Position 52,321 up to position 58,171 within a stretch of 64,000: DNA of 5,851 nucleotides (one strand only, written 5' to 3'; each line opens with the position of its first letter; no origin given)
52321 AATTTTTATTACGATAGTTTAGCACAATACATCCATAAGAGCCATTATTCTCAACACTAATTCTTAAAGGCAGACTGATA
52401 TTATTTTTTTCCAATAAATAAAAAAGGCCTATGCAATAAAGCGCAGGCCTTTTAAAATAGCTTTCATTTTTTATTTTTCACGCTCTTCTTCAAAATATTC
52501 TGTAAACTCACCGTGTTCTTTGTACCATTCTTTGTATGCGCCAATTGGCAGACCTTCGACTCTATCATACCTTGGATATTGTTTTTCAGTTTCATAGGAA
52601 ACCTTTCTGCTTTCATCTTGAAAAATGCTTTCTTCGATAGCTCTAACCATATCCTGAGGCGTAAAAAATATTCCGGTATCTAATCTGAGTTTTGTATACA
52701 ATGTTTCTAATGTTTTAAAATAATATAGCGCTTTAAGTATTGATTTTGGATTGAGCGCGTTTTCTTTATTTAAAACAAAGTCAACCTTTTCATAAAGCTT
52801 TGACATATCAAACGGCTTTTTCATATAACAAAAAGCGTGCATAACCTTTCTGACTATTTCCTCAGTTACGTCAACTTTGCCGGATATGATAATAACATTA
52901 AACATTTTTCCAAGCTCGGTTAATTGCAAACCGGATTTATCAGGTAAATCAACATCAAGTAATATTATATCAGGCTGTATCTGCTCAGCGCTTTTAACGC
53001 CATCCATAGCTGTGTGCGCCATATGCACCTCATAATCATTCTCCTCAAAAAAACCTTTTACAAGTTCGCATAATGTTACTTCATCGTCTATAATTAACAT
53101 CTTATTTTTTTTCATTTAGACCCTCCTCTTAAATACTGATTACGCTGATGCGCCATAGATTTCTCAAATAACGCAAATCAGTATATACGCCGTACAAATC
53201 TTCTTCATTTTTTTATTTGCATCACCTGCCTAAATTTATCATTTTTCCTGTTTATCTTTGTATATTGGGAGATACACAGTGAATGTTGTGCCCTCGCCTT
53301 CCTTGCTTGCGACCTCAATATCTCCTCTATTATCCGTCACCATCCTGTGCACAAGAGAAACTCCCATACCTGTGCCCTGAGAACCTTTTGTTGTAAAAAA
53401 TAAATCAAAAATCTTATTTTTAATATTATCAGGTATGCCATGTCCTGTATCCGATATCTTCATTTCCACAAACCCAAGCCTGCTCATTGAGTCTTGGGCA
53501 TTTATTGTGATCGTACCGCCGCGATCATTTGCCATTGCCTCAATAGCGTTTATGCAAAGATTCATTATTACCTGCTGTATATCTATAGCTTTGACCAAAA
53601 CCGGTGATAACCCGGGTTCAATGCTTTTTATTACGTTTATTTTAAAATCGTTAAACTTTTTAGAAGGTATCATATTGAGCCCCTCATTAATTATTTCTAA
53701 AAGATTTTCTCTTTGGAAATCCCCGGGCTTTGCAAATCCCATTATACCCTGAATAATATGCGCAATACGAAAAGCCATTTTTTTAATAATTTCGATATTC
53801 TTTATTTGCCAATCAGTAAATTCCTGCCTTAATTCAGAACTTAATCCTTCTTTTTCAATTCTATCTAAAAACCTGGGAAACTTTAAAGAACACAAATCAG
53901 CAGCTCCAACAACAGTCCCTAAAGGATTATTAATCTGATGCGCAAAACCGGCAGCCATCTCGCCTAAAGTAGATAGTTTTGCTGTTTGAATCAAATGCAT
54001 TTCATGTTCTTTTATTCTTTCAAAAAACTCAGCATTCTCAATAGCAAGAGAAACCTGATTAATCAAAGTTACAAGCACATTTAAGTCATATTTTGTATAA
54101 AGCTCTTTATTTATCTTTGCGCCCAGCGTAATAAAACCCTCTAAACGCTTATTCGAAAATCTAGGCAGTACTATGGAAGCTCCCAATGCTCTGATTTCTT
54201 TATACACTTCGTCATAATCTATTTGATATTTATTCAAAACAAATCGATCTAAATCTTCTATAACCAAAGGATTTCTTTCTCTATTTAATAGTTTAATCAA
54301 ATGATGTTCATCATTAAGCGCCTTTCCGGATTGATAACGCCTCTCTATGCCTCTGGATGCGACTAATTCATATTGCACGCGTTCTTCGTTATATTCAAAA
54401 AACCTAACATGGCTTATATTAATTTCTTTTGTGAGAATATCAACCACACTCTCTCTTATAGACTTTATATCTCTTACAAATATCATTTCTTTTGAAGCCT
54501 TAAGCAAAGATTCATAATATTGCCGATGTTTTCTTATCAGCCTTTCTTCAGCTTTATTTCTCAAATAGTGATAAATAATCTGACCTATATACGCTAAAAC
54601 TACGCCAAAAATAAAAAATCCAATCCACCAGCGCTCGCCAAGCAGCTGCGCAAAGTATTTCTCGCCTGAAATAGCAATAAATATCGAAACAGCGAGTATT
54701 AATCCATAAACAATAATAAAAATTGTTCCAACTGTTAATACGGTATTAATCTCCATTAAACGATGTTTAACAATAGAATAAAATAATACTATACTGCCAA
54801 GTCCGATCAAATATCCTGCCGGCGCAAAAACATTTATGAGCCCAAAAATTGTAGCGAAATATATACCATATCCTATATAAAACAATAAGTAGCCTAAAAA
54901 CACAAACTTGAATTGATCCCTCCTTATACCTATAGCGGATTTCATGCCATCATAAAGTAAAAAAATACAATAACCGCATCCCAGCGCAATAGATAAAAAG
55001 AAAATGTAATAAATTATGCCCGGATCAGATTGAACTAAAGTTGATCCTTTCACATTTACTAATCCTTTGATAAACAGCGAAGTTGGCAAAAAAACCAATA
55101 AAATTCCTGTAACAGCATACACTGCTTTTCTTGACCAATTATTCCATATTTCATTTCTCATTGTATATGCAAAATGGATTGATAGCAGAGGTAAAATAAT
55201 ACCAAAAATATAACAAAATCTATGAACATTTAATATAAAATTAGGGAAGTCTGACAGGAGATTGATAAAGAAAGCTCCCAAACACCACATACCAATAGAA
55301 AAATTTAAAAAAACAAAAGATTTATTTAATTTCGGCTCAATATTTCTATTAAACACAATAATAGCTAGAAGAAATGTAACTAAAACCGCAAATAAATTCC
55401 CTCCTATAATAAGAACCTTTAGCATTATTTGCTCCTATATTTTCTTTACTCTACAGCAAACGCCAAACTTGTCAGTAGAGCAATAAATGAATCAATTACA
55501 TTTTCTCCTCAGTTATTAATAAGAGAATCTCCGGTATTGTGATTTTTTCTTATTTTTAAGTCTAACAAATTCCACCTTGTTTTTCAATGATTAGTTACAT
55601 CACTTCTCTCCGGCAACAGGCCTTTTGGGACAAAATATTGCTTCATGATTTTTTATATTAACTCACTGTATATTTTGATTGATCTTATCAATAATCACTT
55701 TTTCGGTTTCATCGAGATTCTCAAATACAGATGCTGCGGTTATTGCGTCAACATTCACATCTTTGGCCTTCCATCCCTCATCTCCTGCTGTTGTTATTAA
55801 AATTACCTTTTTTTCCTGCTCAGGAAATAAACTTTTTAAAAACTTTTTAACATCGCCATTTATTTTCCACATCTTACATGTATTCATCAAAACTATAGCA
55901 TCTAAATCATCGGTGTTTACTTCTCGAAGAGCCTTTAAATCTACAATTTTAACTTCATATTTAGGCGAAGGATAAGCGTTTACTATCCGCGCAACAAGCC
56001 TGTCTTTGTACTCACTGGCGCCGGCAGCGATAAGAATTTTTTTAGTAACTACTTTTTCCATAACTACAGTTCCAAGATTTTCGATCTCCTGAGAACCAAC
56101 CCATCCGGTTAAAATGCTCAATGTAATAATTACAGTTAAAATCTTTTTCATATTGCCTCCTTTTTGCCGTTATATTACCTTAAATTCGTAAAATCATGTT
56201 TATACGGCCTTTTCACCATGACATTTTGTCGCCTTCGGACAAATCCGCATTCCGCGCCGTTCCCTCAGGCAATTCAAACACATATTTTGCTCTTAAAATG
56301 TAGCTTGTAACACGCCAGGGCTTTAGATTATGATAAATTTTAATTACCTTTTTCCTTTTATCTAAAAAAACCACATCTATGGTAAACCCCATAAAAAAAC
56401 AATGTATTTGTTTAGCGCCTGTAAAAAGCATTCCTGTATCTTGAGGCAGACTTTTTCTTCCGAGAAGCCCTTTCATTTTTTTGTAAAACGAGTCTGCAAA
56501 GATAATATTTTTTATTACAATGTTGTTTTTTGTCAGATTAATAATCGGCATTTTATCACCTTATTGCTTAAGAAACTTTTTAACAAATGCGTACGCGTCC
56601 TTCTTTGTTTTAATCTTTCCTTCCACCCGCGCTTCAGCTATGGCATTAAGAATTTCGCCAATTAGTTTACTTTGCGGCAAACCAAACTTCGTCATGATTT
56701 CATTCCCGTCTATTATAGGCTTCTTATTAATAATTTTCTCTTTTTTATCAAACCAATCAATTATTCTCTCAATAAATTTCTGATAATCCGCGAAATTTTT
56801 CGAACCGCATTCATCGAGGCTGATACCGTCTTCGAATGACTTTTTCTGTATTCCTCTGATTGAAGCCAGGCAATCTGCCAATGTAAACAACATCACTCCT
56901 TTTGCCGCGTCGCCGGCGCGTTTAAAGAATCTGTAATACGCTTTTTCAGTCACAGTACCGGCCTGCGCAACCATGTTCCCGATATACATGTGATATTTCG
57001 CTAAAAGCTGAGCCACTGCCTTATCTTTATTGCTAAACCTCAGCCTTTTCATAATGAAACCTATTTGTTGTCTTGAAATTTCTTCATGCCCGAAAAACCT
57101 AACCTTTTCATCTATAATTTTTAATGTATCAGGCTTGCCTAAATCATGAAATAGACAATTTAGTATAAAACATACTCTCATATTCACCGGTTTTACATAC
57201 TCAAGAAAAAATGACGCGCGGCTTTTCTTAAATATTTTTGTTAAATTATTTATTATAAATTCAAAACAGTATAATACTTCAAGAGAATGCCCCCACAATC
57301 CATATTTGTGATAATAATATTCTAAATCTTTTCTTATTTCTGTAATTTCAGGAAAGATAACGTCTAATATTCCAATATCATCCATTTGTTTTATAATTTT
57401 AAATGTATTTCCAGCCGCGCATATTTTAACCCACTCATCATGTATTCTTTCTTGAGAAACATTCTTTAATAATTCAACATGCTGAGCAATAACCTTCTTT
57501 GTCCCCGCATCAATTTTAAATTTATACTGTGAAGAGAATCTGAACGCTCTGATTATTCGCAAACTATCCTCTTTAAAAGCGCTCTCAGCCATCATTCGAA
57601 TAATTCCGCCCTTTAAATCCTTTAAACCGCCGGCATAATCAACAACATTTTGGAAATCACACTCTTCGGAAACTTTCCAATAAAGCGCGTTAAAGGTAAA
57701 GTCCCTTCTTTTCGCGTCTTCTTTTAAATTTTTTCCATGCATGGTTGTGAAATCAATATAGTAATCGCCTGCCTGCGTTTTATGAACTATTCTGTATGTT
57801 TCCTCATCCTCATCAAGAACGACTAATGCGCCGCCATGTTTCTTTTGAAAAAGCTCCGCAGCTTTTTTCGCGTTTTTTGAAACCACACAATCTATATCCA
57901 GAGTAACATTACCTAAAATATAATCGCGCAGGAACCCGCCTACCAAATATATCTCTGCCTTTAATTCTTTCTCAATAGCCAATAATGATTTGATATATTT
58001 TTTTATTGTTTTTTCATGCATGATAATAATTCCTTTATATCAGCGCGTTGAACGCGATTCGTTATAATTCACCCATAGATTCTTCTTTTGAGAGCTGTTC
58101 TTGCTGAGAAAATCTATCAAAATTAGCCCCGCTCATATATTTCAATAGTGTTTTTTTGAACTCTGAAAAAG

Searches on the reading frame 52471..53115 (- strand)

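Call 11: search_protein_families(library=pfam, proteins=[window:52471-53115:-], max_evalue=0.001)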
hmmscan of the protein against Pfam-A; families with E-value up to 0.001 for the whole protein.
window:52471-53115:- (214 aa): 1 family
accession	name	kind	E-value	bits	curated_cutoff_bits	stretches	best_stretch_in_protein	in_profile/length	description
PF00072.30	Response_reg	-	2.3e-16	60.4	30.2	1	7-111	2-110/111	Response regulator receiver domain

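Call 47: search_protein_families(library=ncbifam, proteins=[window:52471-53115:-], max_evalue=0.01)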
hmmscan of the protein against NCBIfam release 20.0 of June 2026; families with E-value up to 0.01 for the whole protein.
window:52471-53115:- (214 aa): 82 families (the best 25 are shown)
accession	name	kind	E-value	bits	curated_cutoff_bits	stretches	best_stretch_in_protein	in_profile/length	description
NF008034.0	PRK10766.1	equivalog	9.7e-15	54.7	275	1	4-116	3-118/231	two-component system response regulator TorR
NF045717.1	DVU0259_DivK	exception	1.5e-14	54.1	160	1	4-112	3-113/117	DVU0259 family response regulator domain-containing protein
NF040534.1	resp_reg_YycF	equivalog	1.5e-13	50.6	340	1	5-119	2-119/231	response regulator YycF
TIGR02154.1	PhoB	equivalog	2.5e-13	49.8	296.2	1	4-121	3-126/226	phosphate regulon transcriptional regulator PhoB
NF033117.2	vanR_ACDEGLN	exception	1.2e-12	47.9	350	1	6-124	1-122/226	VanR-ABDEGLN family response regulator transcription factor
NF040689.1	MtrAB_MtrA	equivalog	1.2e-12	47.6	300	1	6-121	1-119/219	MtrAB system response regulator MtrA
NF007005.1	PRK09468.1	equivalog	2.1e-12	47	331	1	2-121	2-125/237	osmolarity response regulator transcription factor OmpR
NF053854.1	RespRegPhoBBctds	equivalog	4.5e-12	45.8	270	1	6-122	1-122/225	two-component system response regulator PhoB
NF051870.1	NAssimRespRegNtrX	equivalog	1e-11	44.4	600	1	5-119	3-123/452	nitrogen assimilation response regulator NtrX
TIGR01387.1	cztR_silR_copR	subfamily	1.1e-11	44.8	279.2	1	6-124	1-123/218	heavy metal response regulator transcription factor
NF045944.1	ResRegRpaBCyano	equivalog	1.5e-11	44.1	330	1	7-121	1-118/229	response regulator transcription factor RpaB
TIGR02875.1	spore_0_A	equivalog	2.1e-11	43.6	200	1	3-119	2-126/262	sporulation transcription factor Spo0A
NF051850.1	RespRegRprY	equivalog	4.7e-11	42.5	370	1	3-124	4-129/234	response regulator transcription factor RprY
NF008296.0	PRK11083.1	equivalog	6.3e-11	42.1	273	1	1-121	1-124/228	two-component system response regulator CreB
NF007820.0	PRK10529.1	equivalog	9.9e-11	41.5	325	1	5-122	3-123/225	two-component system response regulator KdpE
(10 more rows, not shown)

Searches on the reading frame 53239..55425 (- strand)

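Call 11: search_protein_families(library=pfam, proteins=[window:53239-55425:-], max_evalue=0.001)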
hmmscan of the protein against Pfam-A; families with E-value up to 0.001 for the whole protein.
window:53239-55425:- (728 aa): 4 families
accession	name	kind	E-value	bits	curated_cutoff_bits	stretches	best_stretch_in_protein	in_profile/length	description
PF02518.31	HATPase_c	-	1.7e-22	80.4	26.4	1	613-721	3-109/111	Histidine kinase-, DNA gyrase B-, and HSP90-like ATPase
PF16927.11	HisKA_7TM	-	4.6e-12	46.7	28.6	1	11-226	3-222/224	N-terminal 7TM region of histidine kinase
PF00512.31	HisKA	-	5.4e-05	23.6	26.9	1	487-527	2-47/66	His Kinase A (phospho-acceptor) domain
PF14501.12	HATPase_c_5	-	0.0006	20.1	22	0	612-711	2-94/102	GHKL domain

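Call 47: search_protein_families(library=ncbifam, proteins=[window:53239-55425:-], max_evalue=0.01)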
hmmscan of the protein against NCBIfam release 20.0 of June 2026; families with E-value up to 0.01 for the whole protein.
window:53239-55425:- (728 aa): 79 families (the best 25 are shown)
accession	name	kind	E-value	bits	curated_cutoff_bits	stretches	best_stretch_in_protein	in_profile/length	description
NF008468.0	PRK11360.1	equivalog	9.6e-44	149.7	646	1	472-727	381-614/616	two-component system sensor histidine kinase AtoS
NF007688.0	PRK10364.1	equivalog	3.3e-40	138.2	479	1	456-727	204-457/460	two-component system sensor histidine kinase ZraS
NF010411.0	PRK13837.1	equivalog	2e-37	128.6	647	1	405-725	369-679/828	two-component system VirA-like sensor kinase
NF038348.1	T2SS_HK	subfamily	2.7e-35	121.9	450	2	550-721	407-573/574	histidine kinase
NF046020.1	HisKinCckABruc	equivalog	1.6e-29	102.4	1000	1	472-727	465-713/868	cell cycle histidine kinase CckA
NF046026.1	HisKinCckACaul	equivalog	3.2e-29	101.5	1000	1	472-726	287-537/678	cell cycle histidine kinase CckA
NF052574.1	HisKinEspCMyxo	equivalog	4.8e-28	97.8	1200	1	472-723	402-639/785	serine histidine kinase EspC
NF041777.1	sens_FixL_Rhizob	equivalog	2e-26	92.7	850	1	469-723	244-483/485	sensor protein FixL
NF053867.1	SprKinKinDBac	equivalog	4.7e-26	91.3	775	1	467-723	266-499/500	sporulation kinase KinD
NF010076.0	PRK13557.1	subfamily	5.9e-26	91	631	1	470-727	146-400/540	histidine kinase famiy protein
NF008293.1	PRK11073.1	equivalog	8e-26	91.1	240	1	472-722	115-348/349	nitrogen regulation protein NR(II)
NF047497.1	HK_LIC_12097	equivalog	4.7e-24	84.8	500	1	460-721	123-366/367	LIC_12097 family sensor histidine kinase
NF046044.1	PnpS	equivalog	5.8e-24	84.8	400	1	542-720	208-390/390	two-component system histidine kinase PnpS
NF047466.1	hybrid_RR_LvrB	exception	4.7e-23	82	500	1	473-721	138-376/377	hybrid histidine kinase/response regulator LvrB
NF052573.1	HisKinEspAMyxo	equivalog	8.9e-22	76.9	1400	1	472-725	369-615/755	serine histidine kinase EspA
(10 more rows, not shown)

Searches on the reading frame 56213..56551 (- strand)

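Call 46: search_protein_families(library=pfam, proteins=[window:56213-56551:-], max_evalue=0.001)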
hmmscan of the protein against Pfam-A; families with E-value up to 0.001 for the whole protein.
window:56213-56551:- (112 aa): 1 family
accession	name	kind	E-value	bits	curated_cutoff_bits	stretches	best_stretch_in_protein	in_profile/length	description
PF02643.20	DUF192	-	1.8e-23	82.9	27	1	16-112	3-96/96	Uncharacterized ACR, COG1430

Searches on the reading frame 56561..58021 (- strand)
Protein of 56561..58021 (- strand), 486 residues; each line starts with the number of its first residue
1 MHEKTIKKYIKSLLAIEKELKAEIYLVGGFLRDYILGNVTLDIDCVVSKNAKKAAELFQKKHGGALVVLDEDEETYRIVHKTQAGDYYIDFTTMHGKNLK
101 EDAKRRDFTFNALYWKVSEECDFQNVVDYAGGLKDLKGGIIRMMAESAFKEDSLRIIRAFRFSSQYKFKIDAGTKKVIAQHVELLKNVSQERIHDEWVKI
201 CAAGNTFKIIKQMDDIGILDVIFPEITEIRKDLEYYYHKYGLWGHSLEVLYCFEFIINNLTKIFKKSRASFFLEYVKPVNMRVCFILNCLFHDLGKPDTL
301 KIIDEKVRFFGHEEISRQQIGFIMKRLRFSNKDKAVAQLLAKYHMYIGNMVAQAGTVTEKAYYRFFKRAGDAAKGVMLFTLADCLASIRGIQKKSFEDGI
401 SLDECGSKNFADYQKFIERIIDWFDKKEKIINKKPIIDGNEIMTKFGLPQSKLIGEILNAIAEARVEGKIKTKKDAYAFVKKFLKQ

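Call 46: search_protein_families(library=pfam, proteins=[window:56561-58021:-], max_evalue=0.001)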
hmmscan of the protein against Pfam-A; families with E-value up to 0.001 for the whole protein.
window:56561-58021:- (486 aa): 3 families
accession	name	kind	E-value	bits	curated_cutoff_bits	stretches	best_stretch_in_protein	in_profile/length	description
PF01743.26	PolyA_pol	-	2.8e-20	73.4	23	1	24-142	1-126/126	Poly A polymerase head domain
PF12627.12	PolyA_pol_RNAbd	-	8.1e-16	58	22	1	168-228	2-62/64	Probable RNA and SrmB- binding site of polymerase A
PF13735.12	tRNA_NucTran2_2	-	1.1e-06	29.1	27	1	426-476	93-144/149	tRNA nucleotidyltransferase domain 2 putative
